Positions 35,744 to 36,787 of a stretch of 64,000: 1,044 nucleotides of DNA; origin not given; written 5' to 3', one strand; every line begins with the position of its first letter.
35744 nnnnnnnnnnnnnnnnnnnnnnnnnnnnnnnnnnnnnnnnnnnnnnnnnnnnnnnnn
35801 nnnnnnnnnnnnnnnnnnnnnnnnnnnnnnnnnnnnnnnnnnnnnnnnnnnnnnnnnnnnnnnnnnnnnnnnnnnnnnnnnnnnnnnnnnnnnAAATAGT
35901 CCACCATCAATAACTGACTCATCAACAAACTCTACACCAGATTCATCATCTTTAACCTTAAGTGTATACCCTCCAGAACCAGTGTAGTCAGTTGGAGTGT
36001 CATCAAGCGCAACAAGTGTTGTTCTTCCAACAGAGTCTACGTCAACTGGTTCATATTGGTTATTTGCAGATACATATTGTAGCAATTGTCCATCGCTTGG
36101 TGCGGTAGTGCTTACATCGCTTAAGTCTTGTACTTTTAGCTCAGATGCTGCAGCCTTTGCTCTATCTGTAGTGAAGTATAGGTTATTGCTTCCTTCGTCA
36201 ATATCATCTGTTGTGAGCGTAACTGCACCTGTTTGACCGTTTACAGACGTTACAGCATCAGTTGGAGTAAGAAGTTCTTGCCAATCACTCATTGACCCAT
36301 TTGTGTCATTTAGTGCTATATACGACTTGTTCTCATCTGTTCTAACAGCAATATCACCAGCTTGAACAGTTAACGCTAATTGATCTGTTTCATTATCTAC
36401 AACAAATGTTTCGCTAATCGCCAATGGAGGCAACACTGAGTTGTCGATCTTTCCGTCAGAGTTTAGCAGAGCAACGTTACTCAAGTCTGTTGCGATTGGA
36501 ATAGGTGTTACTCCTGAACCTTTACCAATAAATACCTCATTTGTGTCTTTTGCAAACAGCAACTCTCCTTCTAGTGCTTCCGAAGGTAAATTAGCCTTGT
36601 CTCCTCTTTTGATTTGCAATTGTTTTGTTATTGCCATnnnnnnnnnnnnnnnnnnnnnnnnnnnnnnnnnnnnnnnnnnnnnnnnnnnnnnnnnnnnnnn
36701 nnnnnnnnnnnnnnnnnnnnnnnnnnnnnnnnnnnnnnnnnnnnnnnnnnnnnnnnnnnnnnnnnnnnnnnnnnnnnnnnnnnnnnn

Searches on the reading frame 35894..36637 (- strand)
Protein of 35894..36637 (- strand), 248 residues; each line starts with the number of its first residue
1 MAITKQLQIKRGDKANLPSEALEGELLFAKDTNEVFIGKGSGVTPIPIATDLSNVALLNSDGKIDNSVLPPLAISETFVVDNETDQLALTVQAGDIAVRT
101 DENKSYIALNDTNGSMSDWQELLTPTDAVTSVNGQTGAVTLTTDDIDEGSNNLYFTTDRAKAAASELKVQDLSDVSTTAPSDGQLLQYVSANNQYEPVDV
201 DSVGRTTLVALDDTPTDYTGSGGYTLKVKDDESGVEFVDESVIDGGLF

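Call 40: search_protein_families(library=phrogs, proteins=[window:35894-36637:-], max_evalue=0.00001)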
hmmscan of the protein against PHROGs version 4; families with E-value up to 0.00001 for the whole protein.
window:35894-36637:- (248 aa): 7 families
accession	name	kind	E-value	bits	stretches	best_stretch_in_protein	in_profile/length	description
phrog_5207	-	unknown function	3.4e-20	73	1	60-163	389-489/689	-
phrog_2824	-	head and packaging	6.6e-17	61.8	1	61-150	789-883/1151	virion structural protein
phrog_26941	-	tail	8.6e-16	58.7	1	62-146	292-378/603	tail protein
phrog_23595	-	tail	7.7e-13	49.2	1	48-163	251-364/440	minor tail protein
phrog_8780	-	tail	1.6e-12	47.4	1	47-167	327-450/755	minor tail protein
phrog_11660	-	tail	1.3e-06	27.4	1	165-239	272-346/1412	tail protein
phrog_32934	-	unknown function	4.9e-06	26.3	1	135-214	259-337/577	-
